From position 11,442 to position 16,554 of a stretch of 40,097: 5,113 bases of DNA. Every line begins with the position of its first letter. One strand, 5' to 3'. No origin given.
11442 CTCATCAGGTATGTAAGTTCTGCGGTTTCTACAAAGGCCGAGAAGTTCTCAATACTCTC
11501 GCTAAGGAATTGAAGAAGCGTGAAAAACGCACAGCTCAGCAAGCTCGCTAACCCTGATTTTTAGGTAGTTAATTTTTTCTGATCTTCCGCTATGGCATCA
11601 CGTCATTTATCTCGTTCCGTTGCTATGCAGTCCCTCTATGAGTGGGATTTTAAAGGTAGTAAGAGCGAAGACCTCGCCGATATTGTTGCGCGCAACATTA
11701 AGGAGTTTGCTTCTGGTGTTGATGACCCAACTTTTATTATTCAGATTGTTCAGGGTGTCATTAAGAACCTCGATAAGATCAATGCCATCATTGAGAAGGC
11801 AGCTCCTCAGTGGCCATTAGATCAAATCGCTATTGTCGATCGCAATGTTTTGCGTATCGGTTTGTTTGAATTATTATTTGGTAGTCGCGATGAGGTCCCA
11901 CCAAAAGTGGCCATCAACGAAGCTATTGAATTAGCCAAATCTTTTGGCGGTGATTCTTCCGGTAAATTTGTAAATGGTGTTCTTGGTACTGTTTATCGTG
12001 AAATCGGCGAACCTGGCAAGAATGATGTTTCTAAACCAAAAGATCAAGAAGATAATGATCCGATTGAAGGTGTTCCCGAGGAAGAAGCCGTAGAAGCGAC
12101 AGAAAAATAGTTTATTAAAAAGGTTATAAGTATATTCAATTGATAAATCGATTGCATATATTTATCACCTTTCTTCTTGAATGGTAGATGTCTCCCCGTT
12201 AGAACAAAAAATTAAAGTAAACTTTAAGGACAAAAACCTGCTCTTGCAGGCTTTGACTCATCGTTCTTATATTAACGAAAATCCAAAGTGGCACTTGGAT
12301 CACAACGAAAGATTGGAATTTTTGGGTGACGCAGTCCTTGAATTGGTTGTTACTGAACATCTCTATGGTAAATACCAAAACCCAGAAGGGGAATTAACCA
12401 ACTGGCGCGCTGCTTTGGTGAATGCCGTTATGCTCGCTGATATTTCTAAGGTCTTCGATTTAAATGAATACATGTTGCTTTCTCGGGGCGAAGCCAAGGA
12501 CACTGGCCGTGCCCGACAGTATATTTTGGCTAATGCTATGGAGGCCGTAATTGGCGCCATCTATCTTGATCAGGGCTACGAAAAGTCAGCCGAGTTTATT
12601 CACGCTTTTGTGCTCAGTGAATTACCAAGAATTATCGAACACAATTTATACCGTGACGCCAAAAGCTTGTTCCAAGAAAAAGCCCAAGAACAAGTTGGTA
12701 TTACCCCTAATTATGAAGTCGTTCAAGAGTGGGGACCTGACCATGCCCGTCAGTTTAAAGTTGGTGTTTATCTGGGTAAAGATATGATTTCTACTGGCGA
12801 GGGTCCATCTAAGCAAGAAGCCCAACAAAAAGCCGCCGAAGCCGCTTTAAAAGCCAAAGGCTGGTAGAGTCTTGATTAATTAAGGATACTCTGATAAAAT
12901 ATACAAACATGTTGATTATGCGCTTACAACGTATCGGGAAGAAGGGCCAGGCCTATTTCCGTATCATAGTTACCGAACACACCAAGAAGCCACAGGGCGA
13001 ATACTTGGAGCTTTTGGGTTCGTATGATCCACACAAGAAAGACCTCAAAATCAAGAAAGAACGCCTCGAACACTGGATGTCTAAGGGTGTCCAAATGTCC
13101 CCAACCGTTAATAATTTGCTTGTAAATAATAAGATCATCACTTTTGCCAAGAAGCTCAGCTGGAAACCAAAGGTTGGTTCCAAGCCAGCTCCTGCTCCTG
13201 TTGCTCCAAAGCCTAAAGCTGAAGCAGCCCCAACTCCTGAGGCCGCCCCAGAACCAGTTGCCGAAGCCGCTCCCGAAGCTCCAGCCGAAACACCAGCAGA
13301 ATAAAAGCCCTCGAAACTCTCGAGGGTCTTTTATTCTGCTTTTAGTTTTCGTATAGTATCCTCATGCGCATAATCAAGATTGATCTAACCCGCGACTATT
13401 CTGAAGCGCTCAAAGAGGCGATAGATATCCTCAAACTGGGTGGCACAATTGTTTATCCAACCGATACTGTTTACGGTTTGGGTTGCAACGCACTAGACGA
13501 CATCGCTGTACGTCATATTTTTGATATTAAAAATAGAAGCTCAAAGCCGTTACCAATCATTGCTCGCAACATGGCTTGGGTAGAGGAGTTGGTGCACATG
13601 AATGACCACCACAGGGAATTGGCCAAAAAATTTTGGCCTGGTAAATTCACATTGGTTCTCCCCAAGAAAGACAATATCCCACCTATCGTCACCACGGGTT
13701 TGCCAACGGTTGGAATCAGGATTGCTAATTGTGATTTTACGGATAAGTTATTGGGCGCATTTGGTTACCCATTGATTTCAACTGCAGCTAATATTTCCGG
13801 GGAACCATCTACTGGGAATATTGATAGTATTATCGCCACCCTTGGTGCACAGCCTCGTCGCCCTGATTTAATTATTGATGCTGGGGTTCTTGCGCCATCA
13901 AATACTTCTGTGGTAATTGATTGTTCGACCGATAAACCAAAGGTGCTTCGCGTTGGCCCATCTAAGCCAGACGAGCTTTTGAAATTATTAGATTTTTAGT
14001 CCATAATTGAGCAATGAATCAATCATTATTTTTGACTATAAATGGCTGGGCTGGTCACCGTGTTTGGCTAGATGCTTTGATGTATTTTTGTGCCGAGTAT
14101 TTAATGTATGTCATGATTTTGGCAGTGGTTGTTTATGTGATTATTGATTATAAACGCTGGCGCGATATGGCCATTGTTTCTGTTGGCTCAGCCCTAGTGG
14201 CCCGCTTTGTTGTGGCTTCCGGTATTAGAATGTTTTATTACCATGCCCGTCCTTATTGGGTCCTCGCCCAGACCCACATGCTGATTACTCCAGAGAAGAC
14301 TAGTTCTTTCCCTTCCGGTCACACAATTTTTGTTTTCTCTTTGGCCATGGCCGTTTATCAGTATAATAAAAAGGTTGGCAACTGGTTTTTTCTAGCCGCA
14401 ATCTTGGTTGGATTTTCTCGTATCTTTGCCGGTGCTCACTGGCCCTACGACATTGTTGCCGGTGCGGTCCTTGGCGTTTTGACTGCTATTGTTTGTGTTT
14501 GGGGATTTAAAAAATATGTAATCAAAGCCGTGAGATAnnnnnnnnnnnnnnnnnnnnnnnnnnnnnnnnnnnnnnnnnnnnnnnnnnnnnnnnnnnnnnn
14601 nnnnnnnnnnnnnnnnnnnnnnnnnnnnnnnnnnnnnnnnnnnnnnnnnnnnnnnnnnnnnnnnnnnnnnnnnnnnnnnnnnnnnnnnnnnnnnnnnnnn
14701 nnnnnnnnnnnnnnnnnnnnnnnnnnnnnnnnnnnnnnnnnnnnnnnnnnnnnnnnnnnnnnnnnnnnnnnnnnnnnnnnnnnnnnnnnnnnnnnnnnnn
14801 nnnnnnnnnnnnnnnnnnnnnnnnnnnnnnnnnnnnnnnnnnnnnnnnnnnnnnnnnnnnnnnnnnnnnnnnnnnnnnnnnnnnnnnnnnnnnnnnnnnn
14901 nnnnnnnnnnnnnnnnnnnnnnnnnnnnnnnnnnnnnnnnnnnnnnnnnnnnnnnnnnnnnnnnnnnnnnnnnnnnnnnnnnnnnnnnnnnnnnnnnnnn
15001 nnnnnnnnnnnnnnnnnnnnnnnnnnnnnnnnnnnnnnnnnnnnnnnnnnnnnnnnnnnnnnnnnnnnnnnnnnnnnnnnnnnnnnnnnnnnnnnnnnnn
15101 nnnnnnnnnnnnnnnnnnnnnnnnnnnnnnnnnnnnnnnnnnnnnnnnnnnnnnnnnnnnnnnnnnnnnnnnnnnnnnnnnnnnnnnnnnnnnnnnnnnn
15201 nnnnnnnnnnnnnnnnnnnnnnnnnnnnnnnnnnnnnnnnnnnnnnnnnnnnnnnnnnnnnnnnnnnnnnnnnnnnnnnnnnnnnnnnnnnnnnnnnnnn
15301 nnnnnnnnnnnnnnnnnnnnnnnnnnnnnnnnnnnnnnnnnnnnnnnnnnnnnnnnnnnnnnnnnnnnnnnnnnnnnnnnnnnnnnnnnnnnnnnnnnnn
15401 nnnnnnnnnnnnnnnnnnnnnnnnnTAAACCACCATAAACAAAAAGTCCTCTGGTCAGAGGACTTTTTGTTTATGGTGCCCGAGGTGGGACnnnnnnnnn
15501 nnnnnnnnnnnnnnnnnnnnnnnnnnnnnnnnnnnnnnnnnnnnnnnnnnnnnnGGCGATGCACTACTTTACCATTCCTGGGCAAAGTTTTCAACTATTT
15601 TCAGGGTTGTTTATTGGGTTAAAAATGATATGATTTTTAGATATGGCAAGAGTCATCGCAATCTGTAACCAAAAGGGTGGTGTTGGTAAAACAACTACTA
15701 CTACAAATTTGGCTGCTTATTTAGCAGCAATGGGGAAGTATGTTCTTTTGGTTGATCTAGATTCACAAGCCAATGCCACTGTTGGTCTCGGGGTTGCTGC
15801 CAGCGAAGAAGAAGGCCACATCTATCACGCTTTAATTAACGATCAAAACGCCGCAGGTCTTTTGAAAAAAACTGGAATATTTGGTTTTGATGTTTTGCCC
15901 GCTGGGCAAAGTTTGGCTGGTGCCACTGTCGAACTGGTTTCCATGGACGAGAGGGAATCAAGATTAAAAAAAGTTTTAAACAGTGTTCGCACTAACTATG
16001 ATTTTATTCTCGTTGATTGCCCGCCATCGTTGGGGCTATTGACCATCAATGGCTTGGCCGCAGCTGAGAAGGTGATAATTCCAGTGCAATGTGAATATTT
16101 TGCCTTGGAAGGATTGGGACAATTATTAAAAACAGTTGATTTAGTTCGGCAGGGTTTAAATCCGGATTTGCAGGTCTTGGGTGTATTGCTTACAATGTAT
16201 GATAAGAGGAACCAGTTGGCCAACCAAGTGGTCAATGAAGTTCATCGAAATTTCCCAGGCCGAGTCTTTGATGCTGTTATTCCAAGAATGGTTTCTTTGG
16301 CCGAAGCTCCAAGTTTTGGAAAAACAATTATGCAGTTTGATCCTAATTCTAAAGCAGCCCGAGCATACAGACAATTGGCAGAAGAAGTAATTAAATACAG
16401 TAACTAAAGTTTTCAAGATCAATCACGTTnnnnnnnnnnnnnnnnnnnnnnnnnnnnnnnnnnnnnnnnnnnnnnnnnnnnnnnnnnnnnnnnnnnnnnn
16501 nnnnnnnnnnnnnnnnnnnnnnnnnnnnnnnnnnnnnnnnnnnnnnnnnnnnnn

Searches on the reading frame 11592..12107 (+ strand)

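Call 9: search_protein_families(library=pfam, proteins=[window:11592-12107:+])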
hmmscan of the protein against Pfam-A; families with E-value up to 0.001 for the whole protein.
window:11592-12107:+ (172 aa): 1 family
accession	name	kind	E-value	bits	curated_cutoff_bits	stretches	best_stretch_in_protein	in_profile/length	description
PF01029.23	NusB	-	3.1e-35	121.9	23.1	1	7-136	3-133/133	NusB family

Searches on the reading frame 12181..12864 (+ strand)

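Call 9: search_protein_families(library=pfam, proteins=[window:12181-12864:+])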
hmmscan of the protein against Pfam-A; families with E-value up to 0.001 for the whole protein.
window:12181-12864:+ (228 aa): 4 families
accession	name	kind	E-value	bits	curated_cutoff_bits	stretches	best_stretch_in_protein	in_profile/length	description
PF14622.11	Ribonucleas_3_3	-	4.1e-42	143.8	35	1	17-147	1-127/128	Ribonuclease-III-like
PF00636.31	Ribonuclease_3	-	1.2e-25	90.6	27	1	43-132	1-102/102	Ribonuclease III domain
PF00035.32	dsrm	-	1.9e-16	60.8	23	1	160-224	1-64/66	Double-stranded RNA binding motif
PF22935.1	RM44_endonuclase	-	1.6e-06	28.7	27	1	9-127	11-139/139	Large ribosomal subunit protein mL44, endonuclease domain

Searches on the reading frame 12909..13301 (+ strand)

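Call 9: search_protein_families(library=pfam, proteins=[window:12909-13301:+])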
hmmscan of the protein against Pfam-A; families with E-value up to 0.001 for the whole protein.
window:12909-13301:+ (131 aa): 1 family
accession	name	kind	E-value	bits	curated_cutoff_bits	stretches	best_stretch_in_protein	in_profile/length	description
PF00886.24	Ribosomal_S16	-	2.8e-15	56.4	27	1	8-64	1-62/62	Ribosomal protein S16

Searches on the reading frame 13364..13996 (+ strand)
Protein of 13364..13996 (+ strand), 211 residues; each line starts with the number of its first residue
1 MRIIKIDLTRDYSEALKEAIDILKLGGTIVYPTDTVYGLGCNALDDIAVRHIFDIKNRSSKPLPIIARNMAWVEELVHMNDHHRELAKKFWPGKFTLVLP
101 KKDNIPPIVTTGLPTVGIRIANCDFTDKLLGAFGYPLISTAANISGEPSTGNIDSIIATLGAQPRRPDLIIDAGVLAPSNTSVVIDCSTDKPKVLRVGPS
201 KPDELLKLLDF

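Call 9: search_protein_families(library=pfam, proteins=[window:13364-13996:+])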
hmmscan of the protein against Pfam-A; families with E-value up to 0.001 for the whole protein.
window:13364-13996:+ (211 aa): 1 family
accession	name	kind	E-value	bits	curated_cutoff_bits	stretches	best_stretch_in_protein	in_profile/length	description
PF01300.24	Sua5_yciO_yrdC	-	1.9e-48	164.7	25.1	1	22-198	2-178/178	Telomere recombination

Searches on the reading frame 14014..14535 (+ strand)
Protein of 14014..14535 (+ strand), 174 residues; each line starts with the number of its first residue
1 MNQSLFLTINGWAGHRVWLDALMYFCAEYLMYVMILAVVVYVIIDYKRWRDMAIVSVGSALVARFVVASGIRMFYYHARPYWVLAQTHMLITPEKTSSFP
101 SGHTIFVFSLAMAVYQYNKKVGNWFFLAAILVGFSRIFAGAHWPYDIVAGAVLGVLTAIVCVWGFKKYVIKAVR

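Call 9: search_protein_families(library=pfam, proteins=[window:14014-14535:+])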
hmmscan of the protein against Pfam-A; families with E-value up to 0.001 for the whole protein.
window:14014-14535:+ (174 aa): 3 families
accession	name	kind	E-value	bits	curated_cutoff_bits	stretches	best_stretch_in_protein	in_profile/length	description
PF01569.27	PAP2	-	2.7e-19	69.6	27.2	1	55-167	3-127/130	PAP2 superfamily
PF14378.12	PAP2_3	-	5.5e-06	26.8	27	1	9-158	18-188/190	PAP2 superfamily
PF14360.12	PAP2_C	-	8.9e-05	23.4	27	1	101-158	8-69/74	PAP2 superfamily C-terminal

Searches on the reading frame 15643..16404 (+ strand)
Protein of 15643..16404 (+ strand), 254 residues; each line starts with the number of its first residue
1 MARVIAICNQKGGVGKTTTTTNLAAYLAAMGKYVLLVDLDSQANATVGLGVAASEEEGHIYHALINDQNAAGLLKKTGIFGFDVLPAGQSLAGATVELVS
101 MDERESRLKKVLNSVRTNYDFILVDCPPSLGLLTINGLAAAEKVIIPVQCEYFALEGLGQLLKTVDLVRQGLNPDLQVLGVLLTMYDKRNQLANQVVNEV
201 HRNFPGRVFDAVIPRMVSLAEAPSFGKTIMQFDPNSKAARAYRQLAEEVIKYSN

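Call 10: search_protein_families(library=pfam, proteins=[window:15643-16404:+])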
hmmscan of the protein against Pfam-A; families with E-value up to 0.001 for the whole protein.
window:15643-16404:+ (254 aa): 10 families
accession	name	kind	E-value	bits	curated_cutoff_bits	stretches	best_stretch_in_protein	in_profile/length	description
PF13614.12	AAA_31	-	1.1e-63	214.8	27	1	3-178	2-177/177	AAA domain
PF01656.29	CbiA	-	1.1e-28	100.1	25.4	1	5-229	1-125/125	CobQ/CobB/MinD/ParA nucleotide binding domain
PF06564.18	CBP_BcsQ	-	1.7e-15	57.7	21.3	1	5-247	4-231/234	Cellulose biosynthesis protein BcsQ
PF00142.24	Fer4_NifH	-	5.9e-13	49.4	25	1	10-251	7-246/271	4Fe-4S iron sulfur cluster binding proteins, NifH/frxC family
PF10609.15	ParA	-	3.6e-12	46.7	27.1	1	2-40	3-41/246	NUBPL iron-transfer P-loop NTPase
PF09140.17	MipZ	-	5.6e-12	46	20.7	2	4-43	2-41/262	ATPase MipZ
PF02374.21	ArsA_ATPase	-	1.7e-06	27.9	24.3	1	9-51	7-49/305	Anion-transporting ATPase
PF00448.28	SRP54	-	8.7e-05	22.7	22.7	1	13-44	11-42/196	SRP54-type protein, GTPase domain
PF07015.17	VirC1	-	0.0005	19.9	24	0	4-41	3-40/231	VirC1 protein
PF16575.11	CLP1_P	-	0.00064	20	26.6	0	13-53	4-45/188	mRNA cleavage and polyadenylation factor CLP1 P-loop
